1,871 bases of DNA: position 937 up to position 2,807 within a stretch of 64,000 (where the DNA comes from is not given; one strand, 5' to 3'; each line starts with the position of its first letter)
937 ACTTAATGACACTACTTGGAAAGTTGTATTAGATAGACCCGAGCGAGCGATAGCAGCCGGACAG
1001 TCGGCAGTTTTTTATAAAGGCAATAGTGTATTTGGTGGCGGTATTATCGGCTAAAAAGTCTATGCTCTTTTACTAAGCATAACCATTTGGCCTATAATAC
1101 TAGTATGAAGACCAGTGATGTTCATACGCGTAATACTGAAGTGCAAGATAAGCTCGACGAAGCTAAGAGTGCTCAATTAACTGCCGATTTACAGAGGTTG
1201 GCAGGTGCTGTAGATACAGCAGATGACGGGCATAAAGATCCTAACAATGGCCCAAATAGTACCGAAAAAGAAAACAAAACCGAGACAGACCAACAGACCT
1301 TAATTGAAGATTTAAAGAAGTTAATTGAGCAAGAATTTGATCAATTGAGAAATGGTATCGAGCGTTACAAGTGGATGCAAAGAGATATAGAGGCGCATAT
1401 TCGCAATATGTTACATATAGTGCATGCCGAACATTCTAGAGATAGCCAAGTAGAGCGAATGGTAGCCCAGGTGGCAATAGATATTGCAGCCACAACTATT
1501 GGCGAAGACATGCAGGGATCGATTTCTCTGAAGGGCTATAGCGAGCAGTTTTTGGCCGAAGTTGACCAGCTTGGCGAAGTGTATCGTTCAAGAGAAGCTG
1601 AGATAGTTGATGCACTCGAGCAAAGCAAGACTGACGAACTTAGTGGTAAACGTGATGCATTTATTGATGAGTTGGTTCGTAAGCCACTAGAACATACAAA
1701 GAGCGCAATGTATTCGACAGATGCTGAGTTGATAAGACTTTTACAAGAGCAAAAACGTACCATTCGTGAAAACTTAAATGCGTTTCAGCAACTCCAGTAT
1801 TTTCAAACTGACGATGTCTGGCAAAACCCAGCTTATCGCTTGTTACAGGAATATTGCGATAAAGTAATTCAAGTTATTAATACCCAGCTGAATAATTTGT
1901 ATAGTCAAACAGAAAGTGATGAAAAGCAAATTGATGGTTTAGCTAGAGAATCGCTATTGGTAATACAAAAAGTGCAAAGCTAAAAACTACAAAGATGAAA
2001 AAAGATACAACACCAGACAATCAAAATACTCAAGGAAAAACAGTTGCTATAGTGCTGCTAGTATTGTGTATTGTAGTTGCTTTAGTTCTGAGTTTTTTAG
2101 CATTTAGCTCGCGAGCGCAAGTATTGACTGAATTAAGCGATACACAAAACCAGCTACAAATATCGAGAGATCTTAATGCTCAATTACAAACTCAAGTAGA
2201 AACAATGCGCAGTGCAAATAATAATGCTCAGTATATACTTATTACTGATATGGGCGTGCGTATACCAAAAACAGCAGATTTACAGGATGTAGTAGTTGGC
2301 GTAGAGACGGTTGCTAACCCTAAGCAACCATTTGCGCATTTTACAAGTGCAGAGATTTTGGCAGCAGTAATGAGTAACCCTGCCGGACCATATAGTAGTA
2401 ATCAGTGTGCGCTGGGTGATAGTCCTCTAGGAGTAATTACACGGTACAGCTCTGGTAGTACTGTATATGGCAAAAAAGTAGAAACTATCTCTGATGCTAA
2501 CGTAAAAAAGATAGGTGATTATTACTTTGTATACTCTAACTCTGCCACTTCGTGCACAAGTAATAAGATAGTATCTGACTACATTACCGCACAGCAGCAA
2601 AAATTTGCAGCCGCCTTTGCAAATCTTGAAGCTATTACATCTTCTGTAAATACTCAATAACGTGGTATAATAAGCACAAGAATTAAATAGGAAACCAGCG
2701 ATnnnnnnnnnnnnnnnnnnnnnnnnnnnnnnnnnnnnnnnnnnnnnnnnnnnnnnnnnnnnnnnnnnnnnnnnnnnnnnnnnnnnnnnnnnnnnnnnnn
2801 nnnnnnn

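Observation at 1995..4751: Tandem array of four mosaic paralogues encoding membrane-anchored two-cysteine proteins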

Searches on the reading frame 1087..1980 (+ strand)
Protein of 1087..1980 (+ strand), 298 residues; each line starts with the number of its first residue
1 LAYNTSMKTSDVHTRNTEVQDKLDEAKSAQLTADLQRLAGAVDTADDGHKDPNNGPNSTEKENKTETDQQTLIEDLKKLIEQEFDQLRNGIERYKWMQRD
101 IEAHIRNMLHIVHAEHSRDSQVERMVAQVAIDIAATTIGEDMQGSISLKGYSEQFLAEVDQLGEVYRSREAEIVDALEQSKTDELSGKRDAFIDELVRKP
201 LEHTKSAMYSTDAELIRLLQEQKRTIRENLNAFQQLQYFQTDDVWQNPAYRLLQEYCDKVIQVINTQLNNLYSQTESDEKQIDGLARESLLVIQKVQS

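Call 4: search_protein_families(library=pfam, proteins=[window:1087-1980:+], max_evalue=1)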
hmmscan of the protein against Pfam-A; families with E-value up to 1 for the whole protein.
window:1087-1980:+ (298 aa): 6 families
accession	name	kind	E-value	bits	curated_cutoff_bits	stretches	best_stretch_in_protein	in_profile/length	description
PF22292.1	DUF6965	-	0.019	15.3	25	1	66-89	20-43/66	Domain of unknown function (DUF6965)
PF09457.15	RBD-FIP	-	0.038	14.3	23.3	1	212-264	2-30/41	FIP domain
PF24160.1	UVB_sens_C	-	0.051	14.4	20.7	1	58-97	102-141/156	Root UVB sensitive protein, C-terminal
PF10009.15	DUF2252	-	0.089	12.3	22.3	1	23-190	70-215/392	Uncharacterized protein conserved in bacteria (DUF2252)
PF06320.18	GCN5L1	-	0.28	11.9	23.9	1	59-112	10-63/114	GCN5-like protein 1 (GCN5L1)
PF08786.17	DcrB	-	0.33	11.5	27.2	0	74-121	40-87/127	DcrB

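Call 8: search_protein_families(library=ncbifam, proteins=[window:1087-1980:+], max_evalue=0.1)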
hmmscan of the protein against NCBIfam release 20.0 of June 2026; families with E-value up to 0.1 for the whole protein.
window:1087-1980:+ (298 aa): 1 family
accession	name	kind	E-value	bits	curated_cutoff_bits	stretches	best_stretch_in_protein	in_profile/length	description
NF003117.0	PRK04036.1-2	equivalog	0.0028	16.1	993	1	16-211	128-316/650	DNA-directed DNA polymerase II small subunit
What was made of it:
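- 1087..1983 (+): CC298: acidic, all-helical, TM-less ORF that precedes the array in most relatives and evolves fast. No family hit (calls 4, 8).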

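Call 86: search_protein_families(library=padloc, proteins=[window:1087-1980:+], max_evalue=0.01)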
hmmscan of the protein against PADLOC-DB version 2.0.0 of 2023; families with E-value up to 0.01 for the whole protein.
window:1087-1980:+ (298 aa): 0 families

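Call 87: search_protein_families(library=phrogs, proteins=[window:1087-1980:+], max_evalue=0.01)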
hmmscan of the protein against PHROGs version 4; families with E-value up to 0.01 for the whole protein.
window:1087-1980:+ (298 aa): 2 families
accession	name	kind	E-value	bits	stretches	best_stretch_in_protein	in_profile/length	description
phrog_10774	-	unknown function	0.0034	18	1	91-140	89-136/179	-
phrog_186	-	DNA, RNA and nucleotide metabolism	0.0085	16.8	0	40-92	142-189/308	DnaD-like helicase loader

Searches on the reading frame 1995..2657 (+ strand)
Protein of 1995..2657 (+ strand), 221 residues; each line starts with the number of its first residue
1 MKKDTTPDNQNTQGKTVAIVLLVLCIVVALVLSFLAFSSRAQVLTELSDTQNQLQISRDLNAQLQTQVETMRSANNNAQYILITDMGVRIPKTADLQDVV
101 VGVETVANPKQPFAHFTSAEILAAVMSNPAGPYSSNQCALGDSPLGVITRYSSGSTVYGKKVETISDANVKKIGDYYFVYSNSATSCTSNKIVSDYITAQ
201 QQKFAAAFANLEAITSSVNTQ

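Call 4: search_protein_families(library=pfam, proteins=[window:1995-2657:+], max_evalue=1)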
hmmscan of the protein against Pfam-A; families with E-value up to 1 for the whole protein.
window:1995-2657:+ (221 aa): 4 families
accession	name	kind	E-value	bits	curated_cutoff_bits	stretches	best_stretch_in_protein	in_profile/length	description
PF24416.1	DUF7548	-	0.051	14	27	1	9-60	66-117/137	Family of unknown function (DUF7548)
PF06667.17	PspB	-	0.15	12.6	25.6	1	17-71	5-60/73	Phage shock protein B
PF02706.20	Wzz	-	0.2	12.4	25.5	1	15-77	16-84/91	Chain length determinant protein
PF13663.11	DUF4148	-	0.26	12.2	27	1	16-52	6-50/62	Domain of unknown function (DUF4148)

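Call 8: search_protein_families(library=ncbifam, proteins=[window:1995-2657:+], max_evalue=0.1)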
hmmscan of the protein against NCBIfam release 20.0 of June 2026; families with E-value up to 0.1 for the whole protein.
window:1995-2657:+ (221 aa): 4 families
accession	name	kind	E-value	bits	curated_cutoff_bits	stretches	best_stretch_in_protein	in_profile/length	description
NF040576.1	T2SS_GspM_XpsM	equivalog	0.001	18.7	60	1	17-81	3-71/180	type II secretion system protein GspM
TIGR02976.1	phageshock_pspB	equivalog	0.02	15.2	51.7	1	17-70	6-60/75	envelope stress response membrane protein PspB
NF053549.1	FtsL_Actino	equivalog_domain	0.046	13.6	55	1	17-76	6-61/83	cell division protein FtsL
NF003746.0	PRK05346.1-1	equivalog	0.086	11.9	337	0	7-63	4-60/264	Na(+)-translocating NADH-quinone reductase subunit C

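Call 86: search_protein_families(library=padloc, proteins=[window:1995-2657:+], max_evalue=0.01)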
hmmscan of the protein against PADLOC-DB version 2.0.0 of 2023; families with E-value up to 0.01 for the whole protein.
window:1995-2657:+ (221 aa): 1 family
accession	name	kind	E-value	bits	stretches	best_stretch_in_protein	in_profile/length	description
PDLC03795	RTasSLATT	-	0.008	13.8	1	7-75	54-118/183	DRT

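Call 87: search_protein_families(library=phrogs, proteins=[window:1995-2657:+], max_evalue=0.01)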
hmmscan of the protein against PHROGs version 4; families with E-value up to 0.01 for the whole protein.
window:1995-2657:+ (221 aa): 0 families

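Call 90: list_cluster_members(proteins=[window:1995-2657:+, window:2703-3386:+, window:4065-4748:+, P0025, P0013])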
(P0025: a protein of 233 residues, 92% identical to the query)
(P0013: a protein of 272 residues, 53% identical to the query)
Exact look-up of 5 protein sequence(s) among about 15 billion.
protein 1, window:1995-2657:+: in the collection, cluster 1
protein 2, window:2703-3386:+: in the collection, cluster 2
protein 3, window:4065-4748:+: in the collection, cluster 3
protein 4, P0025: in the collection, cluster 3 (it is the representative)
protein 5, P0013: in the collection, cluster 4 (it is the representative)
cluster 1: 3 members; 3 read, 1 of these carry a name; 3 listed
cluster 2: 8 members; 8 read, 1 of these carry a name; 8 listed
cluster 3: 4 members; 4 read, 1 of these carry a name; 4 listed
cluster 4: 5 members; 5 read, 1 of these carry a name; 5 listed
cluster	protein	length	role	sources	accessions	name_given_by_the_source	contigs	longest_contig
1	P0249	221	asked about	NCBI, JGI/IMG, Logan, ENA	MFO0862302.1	MAG: hypothetical protein U0516_01105 [Candidatus Saccharibacteria bacterium]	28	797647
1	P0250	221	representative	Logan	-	-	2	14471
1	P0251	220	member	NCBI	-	-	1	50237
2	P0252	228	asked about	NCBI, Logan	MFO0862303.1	MAG: hypothetical protein U0516_01110 [Candidatus Saccharibacteria bacterium]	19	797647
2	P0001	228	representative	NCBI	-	-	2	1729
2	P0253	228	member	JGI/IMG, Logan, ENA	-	-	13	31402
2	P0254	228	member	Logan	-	-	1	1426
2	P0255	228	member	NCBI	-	-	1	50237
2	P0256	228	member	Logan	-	-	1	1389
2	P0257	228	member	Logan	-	-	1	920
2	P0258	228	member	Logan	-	-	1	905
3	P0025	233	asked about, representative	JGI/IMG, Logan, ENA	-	-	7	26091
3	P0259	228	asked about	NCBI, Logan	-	-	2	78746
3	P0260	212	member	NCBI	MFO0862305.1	MAG: hypothetical protein U0516_01120 [Candidatus Saccharibacteria bacterium]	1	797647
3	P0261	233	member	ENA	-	-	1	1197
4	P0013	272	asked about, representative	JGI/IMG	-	Tfp pilus assembly protein PilE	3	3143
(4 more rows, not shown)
